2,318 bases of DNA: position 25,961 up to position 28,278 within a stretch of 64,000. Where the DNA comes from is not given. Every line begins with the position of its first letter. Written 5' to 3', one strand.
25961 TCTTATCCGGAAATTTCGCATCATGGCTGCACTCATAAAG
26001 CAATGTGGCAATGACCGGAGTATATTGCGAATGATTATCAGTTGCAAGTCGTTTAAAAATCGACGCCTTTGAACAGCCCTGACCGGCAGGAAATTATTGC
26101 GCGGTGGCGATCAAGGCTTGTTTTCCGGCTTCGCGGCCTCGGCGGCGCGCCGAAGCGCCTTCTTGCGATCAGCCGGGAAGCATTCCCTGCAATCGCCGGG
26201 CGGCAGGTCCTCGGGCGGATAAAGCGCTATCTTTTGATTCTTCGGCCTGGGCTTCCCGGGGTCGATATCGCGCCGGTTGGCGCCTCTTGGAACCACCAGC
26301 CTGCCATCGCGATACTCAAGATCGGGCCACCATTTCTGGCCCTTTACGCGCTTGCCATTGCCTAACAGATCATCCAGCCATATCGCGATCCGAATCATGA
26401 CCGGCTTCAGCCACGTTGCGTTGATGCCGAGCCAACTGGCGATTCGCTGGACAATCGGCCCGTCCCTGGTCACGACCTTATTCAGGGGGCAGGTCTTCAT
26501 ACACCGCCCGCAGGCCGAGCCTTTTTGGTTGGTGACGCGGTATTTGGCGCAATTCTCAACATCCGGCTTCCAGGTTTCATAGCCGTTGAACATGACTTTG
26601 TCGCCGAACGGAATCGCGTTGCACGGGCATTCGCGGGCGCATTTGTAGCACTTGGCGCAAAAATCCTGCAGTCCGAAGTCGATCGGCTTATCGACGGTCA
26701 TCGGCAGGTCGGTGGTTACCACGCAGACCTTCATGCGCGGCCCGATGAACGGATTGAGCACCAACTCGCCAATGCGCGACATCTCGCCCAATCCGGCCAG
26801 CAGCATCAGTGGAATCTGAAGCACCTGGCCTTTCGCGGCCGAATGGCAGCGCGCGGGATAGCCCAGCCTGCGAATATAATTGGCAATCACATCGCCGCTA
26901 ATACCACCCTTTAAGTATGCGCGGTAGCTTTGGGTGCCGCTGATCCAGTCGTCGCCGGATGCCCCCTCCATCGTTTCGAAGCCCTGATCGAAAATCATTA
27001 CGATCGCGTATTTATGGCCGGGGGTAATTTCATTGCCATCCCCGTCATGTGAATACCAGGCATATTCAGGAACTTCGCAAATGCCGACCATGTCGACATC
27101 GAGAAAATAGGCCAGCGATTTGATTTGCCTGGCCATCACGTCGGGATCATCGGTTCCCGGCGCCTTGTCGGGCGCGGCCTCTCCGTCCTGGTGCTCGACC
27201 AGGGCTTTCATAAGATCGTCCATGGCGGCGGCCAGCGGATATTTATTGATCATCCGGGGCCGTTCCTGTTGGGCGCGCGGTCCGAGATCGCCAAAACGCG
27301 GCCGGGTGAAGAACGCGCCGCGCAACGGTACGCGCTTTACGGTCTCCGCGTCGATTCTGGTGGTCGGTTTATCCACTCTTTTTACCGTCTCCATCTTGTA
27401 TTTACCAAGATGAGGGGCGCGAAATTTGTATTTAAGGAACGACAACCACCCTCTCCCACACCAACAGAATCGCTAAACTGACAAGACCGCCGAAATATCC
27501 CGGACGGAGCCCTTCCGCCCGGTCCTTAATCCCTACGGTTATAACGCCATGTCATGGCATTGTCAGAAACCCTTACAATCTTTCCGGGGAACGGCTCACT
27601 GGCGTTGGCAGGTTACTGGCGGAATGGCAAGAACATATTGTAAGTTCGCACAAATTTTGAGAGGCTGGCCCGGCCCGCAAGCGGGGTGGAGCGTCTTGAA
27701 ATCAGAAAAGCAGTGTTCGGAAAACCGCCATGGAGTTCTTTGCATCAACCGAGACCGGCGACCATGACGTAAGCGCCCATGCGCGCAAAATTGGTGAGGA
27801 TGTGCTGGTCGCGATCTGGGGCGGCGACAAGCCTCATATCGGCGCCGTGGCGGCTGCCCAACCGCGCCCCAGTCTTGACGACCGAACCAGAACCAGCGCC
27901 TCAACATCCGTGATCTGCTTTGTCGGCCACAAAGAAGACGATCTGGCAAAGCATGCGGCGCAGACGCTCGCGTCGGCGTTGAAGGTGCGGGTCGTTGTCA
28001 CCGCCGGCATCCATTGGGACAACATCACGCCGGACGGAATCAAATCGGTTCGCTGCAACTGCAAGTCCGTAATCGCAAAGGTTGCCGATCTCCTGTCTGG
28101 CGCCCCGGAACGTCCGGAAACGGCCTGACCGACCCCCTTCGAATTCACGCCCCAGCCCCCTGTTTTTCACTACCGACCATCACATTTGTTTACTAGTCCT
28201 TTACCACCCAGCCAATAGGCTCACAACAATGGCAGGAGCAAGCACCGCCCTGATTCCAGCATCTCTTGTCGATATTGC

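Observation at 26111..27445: Reductive-dehalogenase-family homolog without membrane anchor or Tat signal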

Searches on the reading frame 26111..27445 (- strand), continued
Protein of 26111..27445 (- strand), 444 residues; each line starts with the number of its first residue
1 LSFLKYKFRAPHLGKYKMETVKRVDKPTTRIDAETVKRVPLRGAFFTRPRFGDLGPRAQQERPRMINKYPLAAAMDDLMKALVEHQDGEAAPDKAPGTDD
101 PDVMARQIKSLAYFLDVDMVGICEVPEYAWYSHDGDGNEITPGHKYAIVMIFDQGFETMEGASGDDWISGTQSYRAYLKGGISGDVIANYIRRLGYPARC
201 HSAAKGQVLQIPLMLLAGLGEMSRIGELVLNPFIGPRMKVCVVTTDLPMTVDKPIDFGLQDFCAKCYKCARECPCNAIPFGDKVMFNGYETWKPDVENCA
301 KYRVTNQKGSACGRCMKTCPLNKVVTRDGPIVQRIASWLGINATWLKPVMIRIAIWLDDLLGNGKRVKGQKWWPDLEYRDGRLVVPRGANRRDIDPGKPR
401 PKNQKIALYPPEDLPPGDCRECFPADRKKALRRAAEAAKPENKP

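Call 63: fold_search(model_id=the predicted structure, library=pdb)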
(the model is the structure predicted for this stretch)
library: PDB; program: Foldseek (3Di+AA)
matches with E <= 10: 104; with E <= 0.001: 46
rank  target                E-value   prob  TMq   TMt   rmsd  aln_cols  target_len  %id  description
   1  6zy0_A                8.0e-56  1.00  0.92  0.59   2.0       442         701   50  Catabolic reductive dehalogenase NpRdhA, N-terminally tagged, K488Q variant (released 2020-09-16)
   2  6zxu_C                1.0e-55  1.00  0.92  0.59   2.0       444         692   50  Catabolic reductive dehalogenase NpRdhA, N-terminally tagged. (released 2020-09-16)
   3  4ras_B                1.6e-55  1.00  0.91  0.59   1.9       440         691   50  Reductive dehalogenase structure suggests a mechanism for B12-dependent dehalogenation (released 2014-10-15)
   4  6zy1_C                2.1e-55  1.00  0.91  0.59   1.9       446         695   50  Catabolic reductive dehalogenase NpRdhA, N-terminally tagged in complex with 3-bromo-4-hydroxybenzoic acid (released 2020-09-16)
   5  6zxx_C                6.9e-55  1.00  0.92  0.59   1.9       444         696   50  Catabolic reductive dehalogenase NpRdhA, N-terminally tagged. (released 2020-09-16)
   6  6zxx_B                1.0e-54  1.00  0.91  0.59   1.9       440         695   50  Catabolic reductive dehalogenase NpRdhA, N-terminally tagged. (released 2020-09-16)
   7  4ras_A                1.5e-54  1.00  0.92  0.59   1.9       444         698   50  Reductive dehalogenase structure suggests a mechanism for B12-dependent dehalogenation (released 2014-10-15)
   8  6zxx_A                1.5e-54  1.00  0.92  0.59   2.0       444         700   50  Catabolic reductive dehalogenase NpRdhA, N-terminally tagged. (released 2020-09-16)
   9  6zxu_B                1.6e-54  1.00  0.91  0.59   2.0       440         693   51  Catabolic reductive dehalogenase NpRdhA, N-terminally tagged. (released 2020-09-16)
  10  4ras_C                4.6e-54  1.00  0.91  0.59   2.0       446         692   50  Reductive dehalogenase structure suggests a mechanism for B12-dependent dehalogenation (released 2014-10-15)
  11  6zxu_A                5.2e-54  1.00  0.92  0.59   2.0       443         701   50  Catabolic reductive dehalogenase NpRdhA, N-terminally tagged. (released 2020-09-16)
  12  6zy0_B                6.7e-54  1.00  0.92  0.59   1.9       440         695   50  Catabolic reductive dehalogenase NpRdhA, N-terminally tagged, K488Q variant (released 2020-09-16)
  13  6zy1_B                1.3e-53  1.00  0.92  0.59   1.9       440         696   51  Catabolic reductive dehalogenase NpRdhA, N-terminally tagged in complex with 3-bromo-4-hydroxybenzoic acid (released 2020-09-16)
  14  6zy0_C                2.4e-53  1.00  0.92  0.59   1.9       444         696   50  Catabolic reductive dehalogenase NpRdhA, N-terminally tagged, K488Q variant (released 2020-09-16)
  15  4ur3_A                1.1e-20  1.00  0.56  0.55   7.0       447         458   18  Crystal structure of the PCE reductive dehalogenase from S. multivorans P2(1) crystal form (released 2014-10-15)
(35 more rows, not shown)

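Call 69: find_related_loci(query=window:26111-27445:-, collection=genome_contigs, flank=6000)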
Query window:26111-27445:- (444 aa) in genome_contigs; peptide patterns used: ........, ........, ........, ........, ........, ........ (x = any residue, [..] = any of these).
600 stretches matched a pattern (row limit reached: there are more); 595 encode a relative of the query (tblastn E <= 1e-3); the best 80 are kept; 80 distinct loci.
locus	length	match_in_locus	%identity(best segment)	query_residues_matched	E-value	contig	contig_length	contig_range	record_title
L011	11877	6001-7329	73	1-444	0e+0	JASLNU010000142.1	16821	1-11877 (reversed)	MAG: Rhodospirillales bacterium isolate Arabian11_MAG_19 c_000001977463, whole genome shotgun sequence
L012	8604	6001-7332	72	1-444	0e+0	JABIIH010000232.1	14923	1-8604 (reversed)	MAG: Rhodospirillaceae bacterium isolate SI053_bin87 k141_520028, whole genome shotgun sequence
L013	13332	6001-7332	71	1-444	0e+0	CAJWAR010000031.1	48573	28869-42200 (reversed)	MAG TPA_asm: uncultured Rhodospirillaceae bacterium isolate ERR599062_bin.37_MetaBAT_v2.12.1_MAG genome assembly, contig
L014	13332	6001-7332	71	1-444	0e+0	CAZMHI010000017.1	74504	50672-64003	MAG TPA_asm: uncultured Rhodospirillaceae bacterium isolate SRP077602_co11_112 genome assembly, contig: NODE_177_length_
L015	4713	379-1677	73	11-444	0e+0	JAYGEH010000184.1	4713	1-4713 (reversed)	MAG: Rhodospirillales bacterium isolate OC6_3000m_MAG_133 OC6_3000m_contig_762521, whole genome shotgun sequence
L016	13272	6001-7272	60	9-431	7e-173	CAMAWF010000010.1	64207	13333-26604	MAG: Rhizobium sp. Q54 isolate MaH-09apr19-191 genome assembly, contig: MaH-09apr19-C790, whole genome shotgun sequence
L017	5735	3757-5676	58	5-435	5e-174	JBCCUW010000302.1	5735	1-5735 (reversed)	MAG: Pseudomonadota bacterium isolate P01_E01_bin.23 k141_1026861_length_5735_cov_9.0000, whole genome shotgun sequence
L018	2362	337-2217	58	12-442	0e+0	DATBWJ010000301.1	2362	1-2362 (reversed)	MAG TPA_asm: Xanthobacteraceae bacterium isolate SMAG_U7538 k141_1958264, whole genome shotgun sequence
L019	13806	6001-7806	62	9-432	3e-171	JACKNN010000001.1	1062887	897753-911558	MAG: Pseudomonadales bacterium isolate HK-STAS-PROT-145 HK-STAS-PROT-145_1, whole genome shotgun sequence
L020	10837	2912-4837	61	9-428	3e-169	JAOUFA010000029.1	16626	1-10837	MAG: Betaproteobacteria bacterium isolate 4_1_July_SF_Bin28 4_1_July_SF_Bin28_scaffold_1479_c1, whole genome shotgun seq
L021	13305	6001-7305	59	9-440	4e-169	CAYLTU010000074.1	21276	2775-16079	MAG TPA_asm: uncultured Rhodospirillaceae bacterium isolate SRP308112_co1_145 genome assembly, contig: NODE_3809_length_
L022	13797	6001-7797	59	12-434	2e-167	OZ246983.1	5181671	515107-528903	MAG: Candidatus Azotimanducaceae bacterium isolate 4fa3b10b-92e5-4927-86fe-d6c44098c84f genome assembly, chromosome: 1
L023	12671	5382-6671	58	15-442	2e-167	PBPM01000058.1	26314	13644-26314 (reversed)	MAG: Rhodospirillaceae bacterium isolate RS361 TaraRedSea_contig_28451, whole genome shotgun sequence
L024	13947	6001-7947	59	13-431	6e-167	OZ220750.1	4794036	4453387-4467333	MAG: Alphaproteobacteria bacterium isolate e85b98a5-d515-444b-a553-27111d8e7dd0 genome assembly, chromosome: 1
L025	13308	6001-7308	58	9-442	1e-166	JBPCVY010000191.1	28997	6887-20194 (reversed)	MAG: Hyphomicrobiales bacterium isolate MAG_seacave_69 S1Ck127_2347916, whole genome shotgun sequence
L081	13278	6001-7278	54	1-428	2e-156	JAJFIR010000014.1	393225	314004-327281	MAG: Emcibacteraceae bacterium isolate OFTM144 OFTM144_13, whole genome shotgun sequence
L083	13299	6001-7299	54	1-442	9e-157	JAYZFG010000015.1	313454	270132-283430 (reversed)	MAG: Pseudomonadota bacterium isolate XB_MAG160 DB_MAG160_0015, whole genome shotgun sequence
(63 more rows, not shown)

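Call 74: search_protein_families(library=pfam, proteins=[L081:697-2319:-, L081:2441-3268:+, L081:3323-4777:+, L081:5163-5996:+, L081:5986-7353:+, L081:7460-8794:+, L081:8807-10153:+, L081:10107-10658:+, L081:10659-11774:-], max_evalue=0.0001)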
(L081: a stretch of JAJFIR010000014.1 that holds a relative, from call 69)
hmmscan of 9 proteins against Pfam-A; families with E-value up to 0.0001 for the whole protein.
L081:697-2319:- (540 aa): 3 families
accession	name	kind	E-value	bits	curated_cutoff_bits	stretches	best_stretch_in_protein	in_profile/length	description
PF02775.26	TPP_enzyme_C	-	2e-38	132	21.9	1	383-520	11-151/151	Thiamine pyrophosphate enzyme, C-terminal TPP binding domain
PF02776.23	TPP_enzyme_N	-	9.7e-36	122.6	26.8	1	4-124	1-118/119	Thiamine pyrophosphate enzyme, N-terminal TPP binding domain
PF00205.28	TPP_enzyme_M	-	1.1e-23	83.9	30.4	1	195-320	1-137/137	Thiamine pyrophosphate enzyme, central domain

L081:2441-3268:+ (275 aa): 6 families
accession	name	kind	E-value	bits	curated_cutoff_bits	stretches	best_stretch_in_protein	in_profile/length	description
PF01614.24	IclR_C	-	7.2e-23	81.5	24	1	88-261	2-174/174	Bacterial transcriptional regulator IclR C-terminal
PF09339.16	HTH_IclR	-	4.1e-14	52.5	22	1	20-70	1-51/52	IclR helix-turn-helix domain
PF25212.1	HVO_A0114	-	2.4e-07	30.9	27.6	1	26-75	26-74/84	HVO_A0114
PF12840.13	HTH_20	-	3e-07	30.7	27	1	25-70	7-51/51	Helix-turn-helix domain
PF01022.26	HTH_5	-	1.8e-06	28.2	22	1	36-68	14-46/47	Bacterial regulatory protein, arsR family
PF08100.18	Dimerisation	-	2.8e-06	27.5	25.6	1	21-77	24-82/93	O-methyltransferase dimerisation domain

L081:3323-4777:+ (484 aa): 2 families
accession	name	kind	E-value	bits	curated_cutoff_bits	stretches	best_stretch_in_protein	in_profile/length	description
PF11794.13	HpaB_N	-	6.1e-85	285.5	35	1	9-271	1-269/270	4-hydroxyphenylacetate 3-hydroxylase N terminal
PF03241.18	HpaB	-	3.9e-51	173.5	25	1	279-477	1-201/202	4-hydroxyphenylacetate 3-hydroxylase C terminal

L081:5163-5996:+ (277 aa): 1 family
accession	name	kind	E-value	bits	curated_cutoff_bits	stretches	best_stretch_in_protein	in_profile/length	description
PF02900.23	LigB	-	4.6e-53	180.5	26.3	1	7-261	2-259/269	Catalytic LigB subunit of aromatic ring-opening dioxygenase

L081:5986-7353:+ (455 aa): 4 families
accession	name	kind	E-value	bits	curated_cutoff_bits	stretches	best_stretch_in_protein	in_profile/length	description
PF12838.12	Fer4_7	-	1.5e-07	32.2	27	1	274-333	2-51/52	4Fe-4S dicluster domain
PF13484.11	Fer4_16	-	9.3e-07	30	30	1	274-333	2-66/66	4Fe-4S double cluster binding domain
PF00037.32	Fer4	-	1.4e-05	25.1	21.1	0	272-289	6-23/24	4Fe-4S binding domain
PF12837.12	Fer4_6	-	4.7e-05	23.6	25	0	272-289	7-24/24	4Fe-4S binding domain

L081:7460-8794:+ (444 aa): 2 families
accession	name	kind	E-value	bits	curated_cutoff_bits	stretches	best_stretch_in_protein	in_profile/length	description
PF07690.21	MFS_1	-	2.9e-39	135.4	33.4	1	24-390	1-346/347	Major Facilitator Superfamily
PF03137.26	OATP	-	1.8e-11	43.5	25.8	1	109-323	134-375/545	Organic Anion Transporter Polypeptide (OATP) family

L081:8807-10153:+ (448 aa): 2 families
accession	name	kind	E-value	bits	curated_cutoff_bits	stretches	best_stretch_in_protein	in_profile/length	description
PF07690.21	MFS_1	-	2.2e-42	145.7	33.4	1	28-343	1-307/347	Major Facilitator Superfamily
PF03137.26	OATP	-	5.6e-06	25.4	25.8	1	115-324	136-372/545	Organic Anion Transporter Polypeptide (OATP) family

L081:10107-10658:+ (183 aa): 1 family
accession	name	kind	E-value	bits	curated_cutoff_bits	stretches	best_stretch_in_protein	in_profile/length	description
PF00903.31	Glyoxalase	-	1.8e-16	61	20.6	1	62-171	7-121/121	Glyoxalase/Bleomycin resistance protein/Dioxygenase superfamily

L081:10659-11774:- (371 aa): 2 families
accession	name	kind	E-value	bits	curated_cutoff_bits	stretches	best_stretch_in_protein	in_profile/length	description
PF00144.29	Beta-lactamase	-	6.7e-72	242.9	27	1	42-351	2-312/329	Beta-lactamase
PF13354.11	Beta-lactamase2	-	1.7e-06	28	22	1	82-120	13-51/214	Beta-lactamase enzyme family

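Call 75: search_protein_families(library=pfam, proteins=[L083:737-1729:+, L083:1726-2826:+, L083:2843-3361:+, L083:3358-4662:+, L083:4670-6004:+, L083:6001-7308:+, L083:7391-8458:+, L083:9492-10175:-, L083:10775-11947:+], max_evalue=0.0001)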
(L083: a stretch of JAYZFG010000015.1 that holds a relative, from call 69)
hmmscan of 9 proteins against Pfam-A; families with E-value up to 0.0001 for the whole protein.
L083:737-1729:+ (330 aa): 6 families
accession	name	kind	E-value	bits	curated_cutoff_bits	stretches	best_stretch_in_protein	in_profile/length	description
PF16363.11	GDP_Man_Dehyd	-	8.4e-48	163.9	27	1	4-313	1-329/332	GDP-mannose 4,6 dehydratase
PF01370.27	Epimerase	-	1.3e-47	162.7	20.9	1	3-253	1-240/240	NAD dependent epimerase/dehydratase family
PF01073.25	3Beta_HSD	-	7.7e-15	55.1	22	1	5-231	2-226/280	3-beta hydroxysteroid dehydrogenase/isomerase family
PF04321.23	RmlD_sub_bind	-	2.9e-13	50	27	1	1-166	1-137/287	RmlD substrate binding domain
PF02719.21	Polysacc_synt_2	-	2.8e-09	37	20.2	1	3-234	1-217/293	Polysaccharide biosynthesis protein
PF07993.18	NAD_binding_4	-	9.7e-08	31.9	20.1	1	5-141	1-148/258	Male sterility protein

L083:1726-2826:+ (366 aa): 1 family
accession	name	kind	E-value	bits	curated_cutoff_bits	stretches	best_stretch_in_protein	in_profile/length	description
PF03480.18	DctP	-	1.4e-43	149.7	23.4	1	61-338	2-276/286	Bacterial extracellular solute-binding protein, family 7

L083:2843-3361:+ (172 aa): 1 family
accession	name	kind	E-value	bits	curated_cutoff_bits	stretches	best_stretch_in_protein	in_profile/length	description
PF04290.18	DctQ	-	6.1e-24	84.8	28.3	1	31-162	1-131/132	Tripartite ATP-independent periplasmic transporters, DctQ component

L083:3358-4662:+ (434 aa): 1 family
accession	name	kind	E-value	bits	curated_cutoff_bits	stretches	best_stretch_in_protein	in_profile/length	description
PF06808.19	DctM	-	2.3e-98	330.2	23.8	1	12-424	2-413/413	Tripartite ATP-independent periplasmic transporter, DctM component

L083:4670-6004:+ (444 aa): 2 families
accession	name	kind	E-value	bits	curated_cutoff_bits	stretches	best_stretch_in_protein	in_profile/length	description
PF12838.12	Fer4_7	-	6e-06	27.1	27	1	262-321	2-51/52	4Fe-4S dicluster domain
PF13484.11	Fer4_16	-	3.1e-05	25.1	30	1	262-321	2-66/66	4Fe-4S double cluster binding domain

L083:6001-7308:+ (435 aa): 3 families
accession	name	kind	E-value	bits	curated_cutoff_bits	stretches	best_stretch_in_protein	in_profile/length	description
PF12838.12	Fer4_7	-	5.2e-07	30.5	27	1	262-321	2-51/52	4Fe-4S dicluster domain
PF00037.32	Fer4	-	3.5e-05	23.9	21.1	0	260-278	6-24/24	4Fe-4S binding domain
PF13484.11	Fer4_16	-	3.9e-05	24.8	30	1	262-321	2-66/66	4Fe-4S double cluster binding domain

L083:7391-8458:+ (355 aa): 3 families
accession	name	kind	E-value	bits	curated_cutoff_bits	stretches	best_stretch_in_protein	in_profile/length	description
PF07883.17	Cupin_2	-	1.6e-26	92.2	27.2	1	98-165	2-68/70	Cupin domain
PF02311.25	AraC_binding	-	1.3e-07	31.8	21.1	1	108-160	17-68/135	AraC-like ligand binding domain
PF00190.28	Cupin_1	-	1.2e-05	25.4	22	0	103-164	42-110/151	Cupin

L083:9492-10175:- (227 aa): 1 family
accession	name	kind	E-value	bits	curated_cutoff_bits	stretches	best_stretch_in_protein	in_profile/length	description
PF01557.24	FAA_hydrolase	-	2.1e-58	197.9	23.9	1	27-223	2-210/214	Fumarylacetoacetate (FAA) hydrolase C-terminal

L083:10775-11947:+ (390 aa): 1 family
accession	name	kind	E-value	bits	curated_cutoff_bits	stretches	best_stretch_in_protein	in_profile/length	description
PF00501.34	AMP-binding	-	8.8e-06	25.2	29.9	1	80-256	181-374/384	AMP-binding enzyme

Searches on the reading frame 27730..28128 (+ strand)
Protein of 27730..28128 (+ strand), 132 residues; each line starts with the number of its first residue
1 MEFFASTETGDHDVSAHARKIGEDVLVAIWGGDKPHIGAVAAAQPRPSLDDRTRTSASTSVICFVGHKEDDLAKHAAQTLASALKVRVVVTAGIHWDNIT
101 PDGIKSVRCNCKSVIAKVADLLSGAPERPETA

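Call 3: search_protein_families(library=pfam, proteins=[window:27730-28128:+], max_evalue=0.01)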
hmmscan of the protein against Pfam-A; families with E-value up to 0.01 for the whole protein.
window:27730-28128:+ (132 aa): 2 families
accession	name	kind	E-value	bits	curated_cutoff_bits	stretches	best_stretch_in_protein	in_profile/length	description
PF21758.2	PAC_bac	-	3e-38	130.5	27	1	9-122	2-114/115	Bacterial proteasome assembling chaperone-like protein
PF16093.10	PAC4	-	0.0089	16.4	31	0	29-92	15-75/77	Proteasome assembly chaperone 4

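Call 4: search_protein_families(library=ncbifam, proteins=[window:27730-28128:+], max_evalue=0.01)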
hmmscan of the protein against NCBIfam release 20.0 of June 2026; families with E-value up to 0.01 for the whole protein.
window:27730-28128:+ (132 aa): 0 families
